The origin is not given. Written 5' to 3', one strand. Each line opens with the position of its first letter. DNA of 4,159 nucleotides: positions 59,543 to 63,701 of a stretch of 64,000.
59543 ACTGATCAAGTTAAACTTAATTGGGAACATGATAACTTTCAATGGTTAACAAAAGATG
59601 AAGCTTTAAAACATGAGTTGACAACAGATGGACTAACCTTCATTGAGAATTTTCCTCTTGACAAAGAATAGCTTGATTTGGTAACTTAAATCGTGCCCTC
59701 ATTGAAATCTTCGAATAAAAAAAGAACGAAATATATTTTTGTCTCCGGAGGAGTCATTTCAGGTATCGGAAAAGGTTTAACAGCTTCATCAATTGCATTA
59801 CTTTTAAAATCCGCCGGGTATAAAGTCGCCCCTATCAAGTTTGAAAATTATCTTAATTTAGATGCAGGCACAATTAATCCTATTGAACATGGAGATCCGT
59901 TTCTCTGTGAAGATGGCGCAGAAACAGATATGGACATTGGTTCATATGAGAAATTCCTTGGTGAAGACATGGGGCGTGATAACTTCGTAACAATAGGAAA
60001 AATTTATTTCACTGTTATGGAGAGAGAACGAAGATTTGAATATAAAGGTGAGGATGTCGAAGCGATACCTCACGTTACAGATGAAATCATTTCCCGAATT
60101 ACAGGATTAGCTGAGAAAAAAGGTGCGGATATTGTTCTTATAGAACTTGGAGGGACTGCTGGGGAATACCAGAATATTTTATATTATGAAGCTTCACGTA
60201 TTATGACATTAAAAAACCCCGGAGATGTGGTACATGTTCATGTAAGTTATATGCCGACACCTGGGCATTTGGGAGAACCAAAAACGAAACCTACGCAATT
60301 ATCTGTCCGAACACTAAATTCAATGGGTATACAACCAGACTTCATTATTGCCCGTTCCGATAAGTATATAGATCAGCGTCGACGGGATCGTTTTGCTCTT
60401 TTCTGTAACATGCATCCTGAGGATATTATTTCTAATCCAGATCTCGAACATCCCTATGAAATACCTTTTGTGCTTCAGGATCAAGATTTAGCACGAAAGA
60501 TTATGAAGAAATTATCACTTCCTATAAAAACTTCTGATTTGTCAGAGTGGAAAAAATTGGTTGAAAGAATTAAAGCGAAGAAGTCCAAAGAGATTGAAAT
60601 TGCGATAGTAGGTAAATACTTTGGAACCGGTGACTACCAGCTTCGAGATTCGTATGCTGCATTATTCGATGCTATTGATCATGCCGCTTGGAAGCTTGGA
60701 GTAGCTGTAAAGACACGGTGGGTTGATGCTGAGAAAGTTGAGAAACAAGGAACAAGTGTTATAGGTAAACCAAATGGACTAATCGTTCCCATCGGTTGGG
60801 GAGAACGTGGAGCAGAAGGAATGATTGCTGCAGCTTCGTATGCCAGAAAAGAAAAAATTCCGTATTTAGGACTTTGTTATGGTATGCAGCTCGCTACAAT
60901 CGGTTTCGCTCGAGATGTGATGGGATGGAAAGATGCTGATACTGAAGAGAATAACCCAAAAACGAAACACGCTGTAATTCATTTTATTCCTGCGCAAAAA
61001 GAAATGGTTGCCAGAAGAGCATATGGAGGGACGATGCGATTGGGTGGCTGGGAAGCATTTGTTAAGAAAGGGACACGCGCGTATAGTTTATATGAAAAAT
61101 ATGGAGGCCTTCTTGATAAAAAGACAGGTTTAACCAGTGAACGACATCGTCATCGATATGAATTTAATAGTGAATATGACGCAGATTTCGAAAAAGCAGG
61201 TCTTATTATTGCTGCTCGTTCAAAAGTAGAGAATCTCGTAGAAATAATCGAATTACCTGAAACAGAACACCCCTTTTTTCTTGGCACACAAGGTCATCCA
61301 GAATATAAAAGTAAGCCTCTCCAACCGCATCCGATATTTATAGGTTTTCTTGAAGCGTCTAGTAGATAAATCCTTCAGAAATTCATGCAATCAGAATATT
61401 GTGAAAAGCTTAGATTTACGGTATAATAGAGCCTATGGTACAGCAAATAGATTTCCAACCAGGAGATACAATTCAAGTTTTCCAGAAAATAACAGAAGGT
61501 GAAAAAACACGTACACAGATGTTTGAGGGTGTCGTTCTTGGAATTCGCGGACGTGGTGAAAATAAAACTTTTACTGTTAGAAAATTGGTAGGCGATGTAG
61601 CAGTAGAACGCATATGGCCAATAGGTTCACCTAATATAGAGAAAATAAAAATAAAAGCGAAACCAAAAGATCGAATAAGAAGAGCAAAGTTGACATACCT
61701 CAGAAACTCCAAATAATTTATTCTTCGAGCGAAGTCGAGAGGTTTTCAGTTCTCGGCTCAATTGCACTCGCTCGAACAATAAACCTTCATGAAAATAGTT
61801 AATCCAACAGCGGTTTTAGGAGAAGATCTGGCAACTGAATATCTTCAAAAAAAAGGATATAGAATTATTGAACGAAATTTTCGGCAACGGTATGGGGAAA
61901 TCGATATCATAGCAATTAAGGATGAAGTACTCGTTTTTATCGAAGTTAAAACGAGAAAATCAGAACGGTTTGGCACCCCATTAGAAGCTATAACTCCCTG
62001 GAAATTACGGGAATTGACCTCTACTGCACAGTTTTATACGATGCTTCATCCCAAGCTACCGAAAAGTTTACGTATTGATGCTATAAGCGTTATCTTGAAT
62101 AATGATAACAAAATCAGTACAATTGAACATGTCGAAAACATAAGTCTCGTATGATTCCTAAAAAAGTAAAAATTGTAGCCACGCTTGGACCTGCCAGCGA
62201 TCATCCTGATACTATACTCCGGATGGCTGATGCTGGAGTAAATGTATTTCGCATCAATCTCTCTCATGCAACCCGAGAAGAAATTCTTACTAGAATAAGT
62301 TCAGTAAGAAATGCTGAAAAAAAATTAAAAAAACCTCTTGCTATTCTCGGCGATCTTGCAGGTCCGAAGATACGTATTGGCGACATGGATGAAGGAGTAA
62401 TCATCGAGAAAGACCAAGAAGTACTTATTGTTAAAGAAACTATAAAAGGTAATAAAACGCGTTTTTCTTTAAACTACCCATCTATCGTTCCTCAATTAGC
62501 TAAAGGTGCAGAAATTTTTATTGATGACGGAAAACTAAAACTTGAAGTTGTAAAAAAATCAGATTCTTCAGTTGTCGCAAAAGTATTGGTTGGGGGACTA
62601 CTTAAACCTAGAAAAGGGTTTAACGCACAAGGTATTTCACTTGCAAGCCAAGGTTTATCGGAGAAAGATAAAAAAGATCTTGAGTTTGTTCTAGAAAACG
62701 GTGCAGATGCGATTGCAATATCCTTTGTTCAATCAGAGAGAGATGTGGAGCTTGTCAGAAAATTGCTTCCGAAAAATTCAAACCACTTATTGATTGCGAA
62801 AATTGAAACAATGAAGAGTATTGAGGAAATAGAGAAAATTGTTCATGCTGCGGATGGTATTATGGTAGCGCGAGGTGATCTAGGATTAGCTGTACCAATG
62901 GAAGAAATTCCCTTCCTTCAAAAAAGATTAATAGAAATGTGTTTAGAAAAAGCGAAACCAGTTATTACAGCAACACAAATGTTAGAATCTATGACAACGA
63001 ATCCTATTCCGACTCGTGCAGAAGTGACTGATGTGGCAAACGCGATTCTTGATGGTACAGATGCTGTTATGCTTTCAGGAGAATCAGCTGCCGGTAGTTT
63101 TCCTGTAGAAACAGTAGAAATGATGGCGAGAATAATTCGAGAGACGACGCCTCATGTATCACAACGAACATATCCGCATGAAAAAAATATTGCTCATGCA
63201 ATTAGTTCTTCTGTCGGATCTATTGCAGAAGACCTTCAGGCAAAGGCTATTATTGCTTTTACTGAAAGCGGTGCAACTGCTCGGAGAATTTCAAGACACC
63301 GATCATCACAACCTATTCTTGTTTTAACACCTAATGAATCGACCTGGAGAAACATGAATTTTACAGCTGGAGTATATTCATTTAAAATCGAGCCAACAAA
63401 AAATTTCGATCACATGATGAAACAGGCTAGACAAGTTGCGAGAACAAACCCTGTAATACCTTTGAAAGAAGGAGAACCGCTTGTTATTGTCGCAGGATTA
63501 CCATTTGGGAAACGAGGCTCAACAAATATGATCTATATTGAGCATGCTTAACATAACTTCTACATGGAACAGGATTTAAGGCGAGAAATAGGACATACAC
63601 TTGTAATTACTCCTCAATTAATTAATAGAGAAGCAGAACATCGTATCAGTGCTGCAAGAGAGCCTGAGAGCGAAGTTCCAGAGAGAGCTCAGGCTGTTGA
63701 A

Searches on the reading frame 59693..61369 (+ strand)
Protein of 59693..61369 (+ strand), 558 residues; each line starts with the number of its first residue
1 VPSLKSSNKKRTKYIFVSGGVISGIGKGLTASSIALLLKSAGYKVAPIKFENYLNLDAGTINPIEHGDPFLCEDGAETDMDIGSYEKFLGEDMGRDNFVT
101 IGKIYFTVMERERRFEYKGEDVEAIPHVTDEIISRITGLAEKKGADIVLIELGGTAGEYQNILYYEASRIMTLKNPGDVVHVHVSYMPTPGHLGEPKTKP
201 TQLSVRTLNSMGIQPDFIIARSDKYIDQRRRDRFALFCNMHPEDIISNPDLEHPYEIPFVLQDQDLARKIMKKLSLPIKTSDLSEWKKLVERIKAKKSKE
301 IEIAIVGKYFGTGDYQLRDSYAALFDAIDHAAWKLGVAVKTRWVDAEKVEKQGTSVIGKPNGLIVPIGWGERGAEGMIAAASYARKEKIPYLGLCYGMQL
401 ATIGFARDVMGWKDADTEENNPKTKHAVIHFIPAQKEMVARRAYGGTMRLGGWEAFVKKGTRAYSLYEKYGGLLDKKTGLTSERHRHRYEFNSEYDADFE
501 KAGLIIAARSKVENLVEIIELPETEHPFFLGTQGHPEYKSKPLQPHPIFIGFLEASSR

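Call 11: search_protein_families(library=pfam, proteins=[window:59693-61369:+])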
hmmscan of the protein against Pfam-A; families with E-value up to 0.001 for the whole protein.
window:59693-61369:+ (558 aa): 4 families
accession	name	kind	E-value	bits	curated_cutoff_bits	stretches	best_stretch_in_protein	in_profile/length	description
PF06418.20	CTP_synth_N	-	1.5e-93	313.4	26.1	1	13-276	1-265/265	CTP synthase N-terminus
PF00117.34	GATase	-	1.4e-28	100.3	22.8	1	317-554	2-189/190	Glutamine amidotransferase class-I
PF01656.29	CbiA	-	0.00017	22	25.4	1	23-306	8-80/125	CobQ/CobB/MinD/ParA nucleotide binding domain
PF07722.19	Peptidase_C26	-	0.00055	20.2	20.5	0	502-537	186-219/219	Peptidase C26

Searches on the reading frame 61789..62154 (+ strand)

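Call 29: search_protein_families(library=pfam, proteins=[window:61789-62154:+], max_evalue=0.00001)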
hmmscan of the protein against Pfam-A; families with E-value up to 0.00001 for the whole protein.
window:61789-62154:+ (121 aa): 2 families
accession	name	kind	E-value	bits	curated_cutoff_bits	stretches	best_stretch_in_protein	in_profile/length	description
PF02021.23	UPF0102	-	6e-30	103.9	23.6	1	11-101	1-80/80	Uncharacterised protein family UPF0102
PF08378.17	NERD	-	4.8e-08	33.9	22.1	1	10-63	4-64/111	Nuclease-related domain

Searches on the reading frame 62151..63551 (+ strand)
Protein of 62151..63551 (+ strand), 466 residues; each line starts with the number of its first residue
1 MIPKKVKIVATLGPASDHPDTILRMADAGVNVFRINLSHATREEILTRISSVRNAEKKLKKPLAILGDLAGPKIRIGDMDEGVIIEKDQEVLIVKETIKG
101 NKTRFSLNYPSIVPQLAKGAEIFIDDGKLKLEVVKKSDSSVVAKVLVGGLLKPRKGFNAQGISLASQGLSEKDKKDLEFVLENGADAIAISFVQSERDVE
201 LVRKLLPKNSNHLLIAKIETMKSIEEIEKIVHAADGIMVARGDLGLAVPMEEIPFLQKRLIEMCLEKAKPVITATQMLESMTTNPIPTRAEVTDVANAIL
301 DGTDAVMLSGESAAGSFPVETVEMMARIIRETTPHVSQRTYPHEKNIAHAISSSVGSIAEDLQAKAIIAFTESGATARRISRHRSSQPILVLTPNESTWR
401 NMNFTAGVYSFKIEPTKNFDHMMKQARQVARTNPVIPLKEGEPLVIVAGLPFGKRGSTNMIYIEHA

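Call 11: search_protein_families(library=pfam, proteins=[window:62151-63551:+])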
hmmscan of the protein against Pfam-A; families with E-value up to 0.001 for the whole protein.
window:62151-63551:+ (466 aa): 3 families
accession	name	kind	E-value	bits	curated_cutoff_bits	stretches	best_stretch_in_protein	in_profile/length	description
PF00224.27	PK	-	1.9e-107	359.6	30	1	4-322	2-328/328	Pyruvate kinase, barrel domain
PF02887.21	PK_C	-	1.5e-32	112.5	28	1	349-463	1-113/114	Pyruvate kinase, alpha/beta domain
PF03328.21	HpcH_HpaI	-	0.00015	21.5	25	1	174-239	75-146/221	HpcH/HpaI aldolase/citrate lyase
